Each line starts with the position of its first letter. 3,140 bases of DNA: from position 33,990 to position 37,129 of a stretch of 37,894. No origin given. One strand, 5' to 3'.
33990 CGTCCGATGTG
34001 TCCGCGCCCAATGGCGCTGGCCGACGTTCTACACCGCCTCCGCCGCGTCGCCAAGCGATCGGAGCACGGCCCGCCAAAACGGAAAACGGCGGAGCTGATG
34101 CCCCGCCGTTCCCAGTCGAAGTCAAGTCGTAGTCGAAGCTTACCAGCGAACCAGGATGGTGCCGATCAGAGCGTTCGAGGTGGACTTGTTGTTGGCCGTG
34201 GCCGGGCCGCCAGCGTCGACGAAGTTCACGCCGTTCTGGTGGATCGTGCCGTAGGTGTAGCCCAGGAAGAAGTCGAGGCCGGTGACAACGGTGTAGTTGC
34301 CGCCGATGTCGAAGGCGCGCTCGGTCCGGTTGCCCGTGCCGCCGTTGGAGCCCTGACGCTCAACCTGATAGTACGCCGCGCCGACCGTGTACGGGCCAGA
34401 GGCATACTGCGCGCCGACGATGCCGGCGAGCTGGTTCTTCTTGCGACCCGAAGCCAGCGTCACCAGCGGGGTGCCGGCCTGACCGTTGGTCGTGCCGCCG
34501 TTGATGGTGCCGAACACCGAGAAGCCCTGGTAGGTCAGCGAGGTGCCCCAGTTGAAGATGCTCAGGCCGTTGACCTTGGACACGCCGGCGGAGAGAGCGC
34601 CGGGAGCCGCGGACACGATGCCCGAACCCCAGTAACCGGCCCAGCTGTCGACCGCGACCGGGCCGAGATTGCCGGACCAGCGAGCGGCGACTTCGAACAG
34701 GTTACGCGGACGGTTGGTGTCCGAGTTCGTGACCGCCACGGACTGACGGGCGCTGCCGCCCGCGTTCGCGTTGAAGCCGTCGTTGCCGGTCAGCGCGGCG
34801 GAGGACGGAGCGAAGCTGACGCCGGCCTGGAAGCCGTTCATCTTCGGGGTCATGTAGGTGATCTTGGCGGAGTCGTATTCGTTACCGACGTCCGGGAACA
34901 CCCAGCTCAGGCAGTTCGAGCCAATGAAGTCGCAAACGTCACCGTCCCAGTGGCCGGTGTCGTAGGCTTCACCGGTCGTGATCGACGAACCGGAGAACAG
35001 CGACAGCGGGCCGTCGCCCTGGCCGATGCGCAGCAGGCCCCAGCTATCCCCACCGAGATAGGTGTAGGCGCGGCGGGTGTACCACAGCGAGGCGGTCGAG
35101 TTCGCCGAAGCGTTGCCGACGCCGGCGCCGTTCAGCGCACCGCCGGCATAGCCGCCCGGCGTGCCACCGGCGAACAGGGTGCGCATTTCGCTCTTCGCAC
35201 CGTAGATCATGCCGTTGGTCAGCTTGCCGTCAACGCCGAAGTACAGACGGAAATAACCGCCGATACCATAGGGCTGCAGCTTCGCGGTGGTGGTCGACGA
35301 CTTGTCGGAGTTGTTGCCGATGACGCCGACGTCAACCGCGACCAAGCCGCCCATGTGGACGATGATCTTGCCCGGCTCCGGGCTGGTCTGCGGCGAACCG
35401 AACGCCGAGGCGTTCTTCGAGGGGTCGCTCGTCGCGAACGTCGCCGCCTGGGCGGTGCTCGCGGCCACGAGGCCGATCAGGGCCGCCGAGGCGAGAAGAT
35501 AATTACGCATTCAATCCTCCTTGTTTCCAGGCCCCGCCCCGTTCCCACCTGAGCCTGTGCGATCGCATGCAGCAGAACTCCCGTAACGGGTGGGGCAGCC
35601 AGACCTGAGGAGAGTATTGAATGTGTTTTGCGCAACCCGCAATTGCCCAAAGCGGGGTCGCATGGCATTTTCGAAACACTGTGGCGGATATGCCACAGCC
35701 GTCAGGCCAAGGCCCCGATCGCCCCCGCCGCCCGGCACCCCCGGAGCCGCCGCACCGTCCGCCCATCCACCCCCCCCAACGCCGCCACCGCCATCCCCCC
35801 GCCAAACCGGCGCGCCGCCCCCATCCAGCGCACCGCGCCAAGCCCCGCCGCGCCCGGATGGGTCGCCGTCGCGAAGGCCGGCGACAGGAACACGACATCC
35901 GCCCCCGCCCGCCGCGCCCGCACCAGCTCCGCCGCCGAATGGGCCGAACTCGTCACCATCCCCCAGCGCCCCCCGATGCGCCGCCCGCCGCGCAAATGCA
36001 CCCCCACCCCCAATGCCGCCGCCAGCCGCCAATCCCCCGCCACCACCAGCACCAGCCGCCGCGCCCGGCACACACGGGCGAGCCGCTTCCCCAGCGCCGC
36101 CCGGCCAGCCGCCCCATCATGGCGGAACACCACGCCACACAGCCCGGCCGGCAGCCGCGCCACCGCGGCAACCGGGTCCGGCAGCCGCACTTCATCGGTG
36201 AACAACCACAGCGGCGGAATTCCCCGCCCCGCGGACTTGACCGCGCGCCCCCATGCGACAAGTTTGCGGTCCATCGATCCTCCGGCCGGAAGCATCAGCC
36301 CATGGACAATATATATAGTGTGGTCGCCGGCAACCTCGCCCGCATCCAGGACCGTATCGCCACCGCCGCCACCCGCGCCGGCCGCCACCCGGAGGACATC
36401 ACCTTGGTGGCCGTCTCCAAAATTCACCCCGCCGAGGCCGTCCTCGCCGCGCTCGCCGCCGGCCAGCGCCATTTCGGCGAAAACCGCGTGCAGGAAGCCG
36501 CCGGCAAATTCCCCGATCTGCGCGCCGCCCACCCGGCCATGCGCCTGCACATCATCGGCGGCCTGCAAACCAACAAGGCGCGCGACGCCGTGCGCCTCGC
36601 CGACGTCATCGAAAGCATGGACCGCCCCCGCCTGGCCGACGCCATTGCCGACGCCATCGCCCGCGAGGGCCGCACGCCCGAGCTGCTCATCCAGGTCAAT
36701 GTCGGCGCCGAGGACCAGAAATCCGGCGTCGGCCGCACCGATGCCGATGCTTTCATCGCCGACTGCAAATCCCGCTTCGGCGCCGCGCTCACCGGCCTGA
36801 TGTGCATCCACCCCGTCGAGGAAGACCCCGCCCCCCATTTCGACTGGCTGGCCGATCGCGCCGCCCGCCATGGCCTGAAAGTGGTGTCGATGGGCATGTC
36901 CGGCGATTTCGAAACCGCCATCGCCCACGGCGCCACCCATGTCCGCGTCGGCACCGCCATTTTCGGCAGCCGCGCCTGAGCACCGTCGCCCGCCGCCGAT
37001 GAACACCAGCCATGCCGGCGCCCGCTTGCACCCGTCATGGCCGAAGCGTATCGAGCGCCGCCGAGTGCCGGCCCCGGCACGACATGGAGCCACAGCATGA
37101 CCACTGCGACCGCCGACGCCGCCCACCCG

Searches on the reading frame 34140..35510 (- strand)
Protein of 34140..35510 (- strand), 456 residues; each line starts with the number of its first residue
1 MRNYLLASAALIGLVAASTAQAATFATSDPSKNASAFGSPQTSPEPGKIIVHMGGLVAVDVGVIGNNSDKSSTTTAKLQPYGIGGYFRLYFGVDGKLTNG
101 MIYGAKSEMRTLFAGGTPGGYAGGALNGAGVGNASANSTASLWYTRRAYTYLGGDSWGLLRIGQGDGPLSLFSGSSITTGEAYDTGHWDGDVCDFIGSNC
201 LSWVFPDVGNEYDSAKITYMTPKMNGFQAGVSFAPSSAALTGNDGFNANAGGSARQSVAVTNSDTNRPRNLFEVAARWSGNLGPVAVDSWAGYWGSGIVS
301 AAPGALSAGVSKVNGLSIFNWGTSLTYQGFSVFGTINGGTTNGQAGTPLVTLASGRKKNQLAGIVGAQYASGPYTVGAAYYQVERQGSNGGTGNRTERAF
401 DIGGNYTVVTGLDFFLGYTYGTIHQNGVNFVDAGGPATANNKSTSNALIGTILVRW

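Call 78: search_protein_families(library=pfam, proteins=[window:34140-35510:-], max_evalue=0.00001)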
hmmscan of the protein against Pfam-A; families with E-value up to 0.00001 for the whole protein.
window:34140-35510:- (456 aa): 1 family
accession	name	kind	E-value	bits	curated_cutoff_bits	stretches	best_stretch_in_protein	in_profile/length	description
PF13609.12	Porin_4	-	1.8e-18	67.8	27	1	7-421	1-305/310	Gram-negative porin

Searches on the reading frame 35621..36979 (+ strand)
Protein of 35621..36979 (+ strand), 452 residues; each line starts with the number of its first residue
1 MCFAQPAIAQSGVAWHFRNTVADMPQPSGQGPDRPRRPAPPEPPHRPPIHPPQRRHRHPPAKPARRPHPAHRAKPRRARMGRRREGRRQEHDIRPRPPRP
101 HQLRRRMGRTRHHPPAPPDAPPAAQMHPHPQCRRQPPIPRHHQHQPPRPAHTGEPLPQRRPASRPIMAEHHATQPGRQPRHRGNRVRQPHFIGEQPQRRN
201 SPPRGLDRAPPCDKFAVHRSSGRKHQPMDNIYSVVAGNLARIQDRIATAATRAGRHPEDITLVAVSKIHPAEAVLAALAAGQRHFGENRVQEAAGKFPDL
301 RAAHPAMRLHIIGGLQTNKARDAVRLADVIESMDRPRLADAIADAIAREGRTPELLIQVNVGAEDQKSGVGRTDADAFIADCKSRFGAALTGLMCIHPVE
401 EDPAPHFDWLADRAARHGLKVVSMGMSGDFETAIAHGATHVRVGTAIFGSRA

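Call 78: search_protein_families(library=pfam, proteins=[window:35621-36979:+], max_evalue=0.00001)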
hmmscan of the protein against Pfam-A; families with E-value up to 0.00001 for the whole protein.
window:35621-36979:+ (452 aa): 1 family
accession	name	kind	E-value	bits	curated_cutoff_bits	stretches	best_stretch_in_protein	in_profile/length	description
PF01168.26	Ala_racemase_N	-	3.2e-21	76.5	24.1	1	238-451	2-219/220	Alanine racemase, N-terminal domain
